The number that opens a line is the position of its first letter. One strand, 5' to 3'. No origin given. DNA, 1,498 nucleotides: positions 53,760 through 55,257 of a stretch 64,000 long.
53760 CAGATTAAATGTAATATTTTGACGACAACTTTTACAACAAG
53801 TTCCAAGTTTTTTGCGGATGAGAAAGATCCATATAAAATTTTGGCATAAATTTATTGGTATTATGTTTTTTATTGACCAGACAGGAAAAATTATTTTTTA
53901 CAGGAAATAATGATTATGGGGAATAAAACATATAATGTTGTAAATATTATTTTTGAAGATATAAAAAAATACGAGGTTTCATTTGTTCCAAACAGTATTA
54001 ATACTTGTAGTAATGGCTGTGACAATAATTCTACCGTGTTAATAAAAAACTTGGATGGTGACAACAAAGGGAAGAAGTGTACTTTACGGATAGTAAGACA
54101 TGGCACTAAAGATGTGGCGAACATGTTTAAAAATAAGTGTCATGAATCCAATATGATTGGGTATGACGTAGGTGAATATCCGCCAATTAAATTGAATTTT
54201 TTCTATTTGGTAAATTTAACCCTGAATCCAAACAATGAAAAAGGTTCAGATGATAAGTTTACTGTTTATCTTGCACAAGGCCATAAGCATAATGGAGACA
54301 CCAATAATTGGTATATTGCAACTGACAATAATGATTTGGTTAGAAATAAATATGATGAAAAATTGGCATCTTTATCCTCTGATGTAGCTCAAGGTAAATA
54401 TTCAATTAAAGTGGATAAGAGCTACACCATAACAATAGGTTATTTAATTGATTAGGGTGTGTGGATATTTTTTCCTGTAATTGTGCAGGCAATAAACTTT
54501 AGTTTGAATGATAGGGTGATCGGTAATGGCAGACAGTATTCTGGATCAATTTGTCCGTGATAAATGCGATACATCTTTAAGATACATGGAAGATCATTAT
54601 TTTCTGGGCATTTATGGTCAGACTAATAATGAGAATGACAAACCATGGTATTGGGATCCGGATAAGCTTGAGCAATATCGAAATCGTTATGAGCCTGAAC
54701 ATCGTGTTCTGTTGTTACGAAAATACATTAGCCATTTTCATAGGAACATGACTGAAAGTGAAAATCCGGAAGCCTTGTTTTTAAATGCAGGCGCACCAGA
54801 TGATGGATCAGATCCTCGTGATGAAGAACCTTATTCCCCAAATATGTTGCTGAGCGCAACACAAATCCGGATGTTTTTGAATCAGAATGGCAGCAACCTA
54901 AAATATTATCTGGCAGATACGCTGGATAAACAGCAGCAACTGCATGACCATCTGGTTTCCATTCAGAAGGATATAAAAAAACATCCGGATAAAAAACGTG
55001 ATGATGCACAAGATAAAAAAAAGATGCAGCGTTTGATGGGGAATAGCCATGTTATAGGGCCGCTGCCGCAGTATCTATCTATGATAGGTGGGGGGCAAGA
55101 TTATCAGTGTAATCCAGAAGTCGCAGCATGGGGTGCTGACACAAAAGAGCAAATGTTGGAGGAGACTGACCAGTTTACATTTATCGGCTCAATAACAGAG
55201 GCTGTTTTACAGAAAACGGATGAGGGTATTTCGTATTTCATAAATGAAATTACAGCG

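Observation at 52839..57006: AT-rich three-gene cassette of unrecognisable proteins beside the tRNA-Phe hotspot: best candidate for an undescribed (membrane-targeting or toxin-like) system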

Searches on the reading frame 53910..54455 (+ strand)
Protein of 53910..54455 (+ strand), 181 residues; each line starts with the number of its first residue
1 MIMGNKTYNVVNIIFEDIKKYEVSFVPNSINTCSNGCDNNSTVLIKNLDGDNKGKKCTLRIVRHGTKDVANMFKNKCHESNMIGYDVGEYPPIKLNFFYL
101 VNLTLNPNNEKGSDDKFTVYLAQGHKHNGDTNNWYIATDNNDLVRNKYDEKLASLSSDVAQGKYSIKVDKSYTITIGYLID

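Call 4: search_protein_families(library=pfam, proteins=[window:53910-54455:+], max_evalue=1)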
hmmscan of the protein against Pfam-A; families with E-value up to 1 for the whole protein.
window:53910-54455:+ (181 aa): 1 family
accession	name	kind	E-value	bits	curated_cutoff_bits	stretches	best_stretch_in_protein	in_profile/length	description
PF14734.12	DUF4469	-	0.008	16.5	22.6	1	112-172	33-87/101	Domain of unknown function (DUF4469) with IG-like fold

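Call 5: search_protein_families(library=ncbifam, proteins=[window:53910-54455:+], max_evalue=1)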
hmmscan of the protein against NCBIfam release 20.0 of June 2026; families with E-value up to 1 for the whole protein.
window:53910-54455:+ (181 aa): 1 family
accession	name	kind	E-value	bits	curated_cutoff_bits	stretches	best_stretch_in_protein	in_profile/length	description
TIGR04203.1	RPT_S_cricet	repeat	0.047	13.9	60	1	30-53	4-26/38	TIGR04203-type repeat-containing surface protein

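Call 6: search_protein_families(library=padloc, proteins=[window:53910-54455:+], max_evalue=1)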
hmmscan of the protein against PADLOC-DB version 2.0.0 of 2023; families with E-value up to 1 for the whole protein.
window:53910-54455:+ (181 aa): 0 families

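Call 9: search_solved_structures(query=window:53910-54455:+, max_evalue=10, show_alignments=1)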
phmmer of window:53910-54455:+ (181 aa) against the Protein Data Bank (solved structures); distinct sequences matched with E-value up to 10: 1.
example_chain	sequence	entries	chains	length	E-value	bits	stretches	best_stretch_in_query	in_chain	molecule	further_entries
7mcd_A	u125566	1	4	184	0.001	22.2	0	39-75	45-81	AI-designed TIM-barrel F15C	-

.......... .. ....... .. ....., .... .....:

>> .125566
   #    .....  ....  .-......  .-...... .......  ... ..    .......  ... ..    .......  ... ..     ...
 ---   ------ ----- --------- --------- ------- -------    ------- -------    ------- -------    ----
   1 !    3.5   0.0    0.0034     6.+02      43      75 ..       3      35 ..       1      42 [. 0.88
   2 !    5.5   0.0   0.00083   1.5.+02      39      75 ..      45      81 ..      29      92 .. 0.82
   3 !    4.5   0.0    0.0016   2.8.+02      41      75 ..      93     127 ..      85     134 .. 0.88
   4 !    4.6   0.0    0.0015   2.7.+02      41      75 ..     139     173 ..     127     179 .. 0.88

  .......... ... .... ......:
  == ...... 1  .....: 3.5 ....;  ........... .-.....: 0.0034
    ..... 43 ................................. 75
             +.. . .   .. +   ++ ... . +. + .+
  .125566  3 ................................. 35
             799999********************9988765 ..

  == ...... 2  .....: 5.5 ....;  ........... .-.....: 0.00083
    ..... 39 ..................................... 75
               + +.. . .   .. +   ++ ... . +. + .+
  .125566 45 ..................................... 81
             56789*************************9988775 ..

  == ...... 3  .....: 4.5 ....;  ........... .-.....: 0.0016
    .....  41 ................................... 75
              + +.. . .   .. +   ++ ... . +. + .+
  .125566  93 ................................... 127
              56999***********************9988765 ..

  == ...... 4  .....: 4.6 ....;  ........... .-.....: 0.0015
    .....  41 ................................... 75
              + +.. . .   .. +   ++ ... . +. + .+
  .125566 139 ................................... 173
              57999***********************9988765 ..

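Call 67: search_solved_structures(query=A6, max_evalue=10, show_alignments=1)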
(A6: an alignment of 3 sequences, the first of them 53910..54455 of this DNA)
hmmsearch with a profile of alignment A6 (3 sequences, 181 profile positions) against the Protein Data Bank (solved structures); distinct sequences matched with E-value up to 10: 2.
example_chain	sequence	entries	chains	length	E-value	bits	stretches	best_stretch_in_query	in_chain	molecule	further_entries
9x81_A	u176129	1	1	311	0.12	15.3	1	95-158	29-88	Alpha-amylase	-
43wj_A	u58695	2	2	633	0.54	13.2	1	94-139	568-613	Alpha-amylase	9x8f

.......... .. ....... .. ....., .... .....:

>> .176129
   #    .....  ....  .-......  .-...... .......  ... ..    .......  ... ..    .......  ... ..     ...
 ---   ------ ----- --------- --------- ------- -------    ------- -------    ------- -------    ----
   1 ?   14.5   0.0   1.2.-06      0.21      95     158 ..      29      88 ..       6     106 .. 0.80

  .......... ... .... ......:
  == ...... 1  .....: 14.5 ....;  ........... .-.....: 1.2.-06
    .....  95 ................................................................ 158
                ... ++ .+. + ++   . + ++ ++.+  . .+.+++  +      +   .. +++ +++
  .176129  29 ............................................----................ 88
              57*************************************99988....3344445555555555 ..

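Call 85: search_protein_families(library=phrogs, proteins=[window:53910-54455:+], max_evalue=0.01)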
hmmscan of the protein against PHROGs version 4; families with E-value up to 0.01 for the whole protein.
window:53910-54455:+ (181 aa): 0 families

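Call 104: search_protein_families(library=pfam, alignment_id=A6, max_evalue=1)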
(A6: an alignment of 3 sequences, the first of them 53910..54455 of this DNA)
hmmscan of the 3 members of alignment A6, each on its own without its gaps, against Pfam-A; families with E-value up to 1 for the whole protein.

A. member 1, window:53910-54455:+ (181 aa): 1 family
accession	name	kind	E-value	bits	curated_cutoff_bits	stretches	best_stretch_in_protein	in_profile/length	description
PF14734.12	DUF4469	-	0.008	16.5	22.6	1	112-172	33-87/101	Domain of unknown function (DUF4469) with IG-like fold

B. families by the number of members that match (of 3 scanned): 1 family
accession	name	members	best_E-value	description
PF14734.12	DUF4469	1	0.008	Domain of unknown function (DUF4469) with IG-like fold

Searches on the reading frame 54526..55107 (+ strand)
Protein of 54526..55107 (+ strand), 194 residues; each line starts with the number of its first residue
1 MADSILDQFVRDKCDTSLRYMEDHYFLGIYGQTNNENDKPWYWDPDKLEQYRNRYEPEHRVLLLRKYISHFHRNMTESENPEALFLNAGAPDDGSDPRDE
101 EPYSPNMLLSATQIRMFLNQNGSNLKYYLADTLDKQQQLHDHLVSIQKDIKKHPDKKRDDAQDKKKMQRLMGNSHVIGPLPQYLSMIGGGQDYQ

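Call 93: search_solved_structures(query=A7, max_evalue=10, show_alignments=1)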
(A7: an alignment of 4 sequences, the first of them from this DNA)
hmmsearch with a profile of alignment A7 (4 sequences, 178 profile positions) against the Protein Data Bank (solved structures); distinct sequences matched with E-value up to 10: 3.
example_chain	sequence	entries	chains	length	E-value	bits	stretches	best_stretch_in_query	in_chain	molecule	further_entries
5lef_C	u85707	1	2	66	0.15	15.2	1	31-89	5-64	Kinesin-like protein KIF20A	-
6eay_A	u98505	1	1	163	0.82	12.8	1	5-45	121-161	Envelope glycoprotein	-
9y6s_5X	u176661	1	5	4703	2.3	11.3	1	5-84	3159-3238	Dynein heavy chain, putative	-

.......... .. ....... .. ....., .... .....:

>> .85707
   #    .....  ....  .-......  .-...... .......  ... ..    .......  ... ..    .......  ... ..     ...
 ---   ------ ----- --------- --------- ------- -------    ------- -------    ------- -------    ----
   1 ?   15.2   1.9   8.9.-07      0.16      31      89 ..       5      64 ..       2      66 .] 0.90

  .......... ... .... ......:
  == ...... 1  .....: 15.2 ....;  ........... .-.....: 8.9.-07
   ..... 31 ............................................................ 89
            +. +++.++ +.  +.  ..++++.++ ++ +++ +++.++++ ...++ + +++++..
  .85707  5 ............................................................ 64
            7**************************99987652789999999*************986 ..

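Call 94: search_protein_families(library=pfam, alignment_id=A7, max_evalue=10)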
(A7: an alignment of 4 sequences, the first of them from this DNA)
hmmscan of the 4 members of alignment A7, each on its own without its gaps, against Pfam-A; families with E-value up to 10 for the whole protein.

A. member 1, seq(194 aa): 2 families
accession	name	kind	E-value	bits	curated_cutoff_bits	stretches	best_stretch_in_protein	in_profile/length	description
PF23343.2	REP_ORF2-G2P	-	0.11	13.3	27.8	1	112-160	24-72/99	Replication-associated protein ORF2/G2P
PF03961.19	FapA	-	0.16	12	31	1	111-169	140-199/272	Flagellar Assembly Protein A beta solenoid domain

B. families by the number of members that match (of 4 scanned): 3 families
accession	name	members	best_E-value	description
PF23343.2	REP_ORF2-G2P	1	0.11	Replication-associated protein ORF2/G2P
PF03961.19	FapA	1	0.16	Flagellar Assembly Protein A beta solenoid domain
PF03241.18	HpaB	1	0.25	4-hydroxyphenylacetate 3-hydroxylase C terminal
